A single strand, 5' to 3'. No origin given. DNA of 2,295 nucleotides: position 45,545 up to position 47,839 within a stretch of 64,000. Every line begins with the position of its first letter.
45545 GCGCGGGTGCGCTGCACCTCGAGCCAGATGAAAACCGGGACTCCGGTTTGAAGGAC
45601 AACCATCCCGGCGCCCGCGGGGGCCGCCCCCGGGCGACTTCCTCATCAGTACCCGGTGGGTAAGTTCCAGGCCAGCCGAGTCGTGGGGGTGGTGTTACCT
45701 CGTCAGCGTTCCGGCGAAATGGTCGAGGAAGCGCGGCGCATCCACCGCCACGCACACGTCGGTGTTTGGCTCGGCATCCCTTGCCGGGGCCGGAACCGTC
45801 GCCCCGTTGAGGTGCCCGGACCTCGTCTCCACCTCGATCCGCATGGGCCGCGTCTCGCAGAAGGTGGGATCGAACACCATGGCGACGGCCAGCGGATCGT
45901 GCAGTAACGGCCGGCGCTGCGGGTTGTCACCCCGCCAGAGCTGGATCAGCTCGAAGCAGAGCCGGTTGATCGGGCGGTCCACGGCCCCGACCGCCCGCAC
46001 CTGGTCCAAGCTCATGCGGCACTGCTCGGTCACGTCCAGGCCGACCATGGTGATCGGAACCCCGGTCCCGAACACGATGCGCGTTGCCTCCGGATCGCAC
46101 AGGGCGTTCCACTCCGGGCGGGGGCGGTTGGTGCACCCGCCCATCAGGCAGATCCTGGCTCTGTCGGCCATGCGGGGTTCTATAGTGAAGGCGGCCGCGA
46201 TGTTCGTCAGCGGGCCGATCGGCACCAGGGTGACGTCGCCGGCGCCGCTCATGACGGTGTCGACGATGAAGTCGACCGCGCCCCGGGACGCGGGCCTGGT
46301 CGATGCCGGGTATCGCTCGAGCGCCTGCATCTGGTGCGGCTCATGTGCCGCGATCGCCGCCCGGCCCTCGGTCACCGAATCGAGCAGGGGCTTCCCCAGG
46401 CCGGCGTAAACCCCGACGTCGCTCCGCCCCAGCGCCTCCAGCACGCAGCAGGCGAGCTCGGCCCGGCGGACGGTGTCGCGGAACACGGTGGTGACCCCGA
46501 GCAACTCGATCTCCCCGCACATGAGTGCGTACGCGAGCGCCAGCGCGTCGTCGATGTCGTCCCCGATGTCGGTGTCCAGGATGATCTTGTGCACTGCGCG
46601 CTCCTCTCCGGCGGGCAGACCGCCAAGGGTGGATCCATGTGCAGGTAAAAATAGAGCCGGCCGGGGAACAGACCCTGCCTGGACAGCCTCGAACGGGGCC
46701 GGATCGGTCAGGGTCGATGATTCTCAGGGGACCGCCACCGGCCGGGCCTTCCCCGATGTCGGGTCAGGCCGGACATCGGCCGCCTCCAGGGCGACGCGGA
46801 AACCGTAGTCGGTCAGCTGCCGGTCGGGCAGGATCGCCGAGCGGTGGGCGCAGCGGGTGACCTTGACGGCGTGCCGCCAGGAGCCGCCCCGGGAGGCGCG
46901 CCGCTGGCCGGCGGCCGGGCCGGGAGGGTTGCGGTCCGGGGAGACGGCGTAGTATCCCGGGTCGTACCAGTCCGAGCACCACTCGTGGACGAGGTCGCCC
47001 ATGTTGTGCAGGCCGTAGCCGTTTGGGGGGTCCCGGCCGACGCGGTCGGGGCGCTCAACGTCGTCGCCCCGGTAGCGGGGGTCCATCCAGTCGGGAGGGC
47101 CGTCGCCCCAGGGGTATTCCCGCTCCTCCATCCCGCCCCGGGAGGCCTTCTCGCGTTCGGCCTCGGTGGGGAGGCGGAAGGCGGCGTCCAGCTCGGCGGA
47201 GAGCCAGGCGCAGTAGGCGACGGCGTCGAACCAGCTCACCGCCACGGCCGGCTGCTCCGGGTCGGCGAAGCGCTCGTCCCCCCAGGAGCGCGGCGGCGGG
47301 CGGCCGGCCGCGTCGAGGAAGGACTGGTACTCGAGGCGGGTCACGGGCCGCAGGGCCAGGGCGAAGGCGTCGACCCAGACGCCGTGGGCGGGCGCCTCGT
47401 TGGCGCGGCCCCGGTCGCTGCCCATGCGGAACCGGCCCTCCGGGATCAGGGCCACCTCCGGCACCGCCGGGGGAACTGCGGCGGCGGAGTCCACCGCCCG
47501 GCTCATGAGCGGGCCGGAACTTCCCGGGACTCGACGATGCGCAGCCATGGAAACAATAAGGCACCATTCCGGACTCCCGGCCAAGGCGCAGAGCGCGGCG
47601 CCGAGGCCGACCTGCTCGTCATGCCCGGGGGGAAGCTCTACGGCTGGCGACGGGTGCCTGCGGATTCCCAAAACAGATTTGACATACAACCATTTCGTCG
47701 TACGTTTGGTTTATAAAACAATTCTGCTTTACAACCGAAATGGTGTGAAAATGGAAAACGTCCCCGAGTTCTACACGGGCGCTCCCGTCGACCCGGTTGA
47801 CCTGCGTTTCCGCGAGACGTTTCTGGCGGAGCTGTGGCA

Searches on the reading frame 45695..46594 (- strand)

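Call 86: search_protein_families(library=pfam, proteins=[window:45695-46594:-], max_evalue=0.001)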
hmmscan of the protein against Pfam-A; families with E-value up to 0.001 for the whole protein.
window:45695-46594:- (299 aa): 1 family
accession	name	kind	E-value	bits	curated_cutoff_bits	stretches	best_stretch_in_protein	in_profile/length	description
PF01156.24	IU_nuc_hydro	-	2e-63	215.3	34.2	1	4-291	1-297/297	Inosine-uridine preferring nucleoside hydrolase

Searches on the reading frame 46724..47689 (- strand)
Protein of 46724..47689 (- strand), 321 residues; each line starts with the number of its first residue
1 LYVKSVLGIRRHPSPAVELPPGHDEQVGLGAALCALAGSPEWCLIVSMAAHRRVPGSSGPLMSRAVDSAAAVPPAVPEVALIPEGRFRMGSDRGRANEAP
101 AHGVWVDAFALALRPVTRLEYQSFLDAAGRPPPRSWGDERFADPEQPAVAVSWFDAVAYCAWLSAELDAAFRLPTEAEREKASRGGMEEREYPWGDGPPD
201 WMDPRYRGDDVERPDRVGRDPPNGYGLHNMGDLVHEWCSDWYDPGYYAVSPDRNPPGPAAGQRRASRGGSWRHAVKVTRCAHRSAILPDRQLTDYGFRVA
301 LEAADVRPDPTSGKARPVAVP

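Call 73: search_protein_families(library=pfam, proteins=[window:46724-47689:-], max_evalue=0.001)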
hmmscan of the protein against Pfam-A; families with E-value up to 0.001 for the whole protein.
window:46724-47689:- (321 aa): 1 family
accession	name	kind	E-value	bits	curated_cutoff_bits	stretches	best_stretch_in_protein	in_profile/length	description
PF03781.23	FGE-sulfatase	-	2.2e-48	165.6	23.3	1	76-300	2-254/255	Sulfatase-modifying factor enzyme 1-like domain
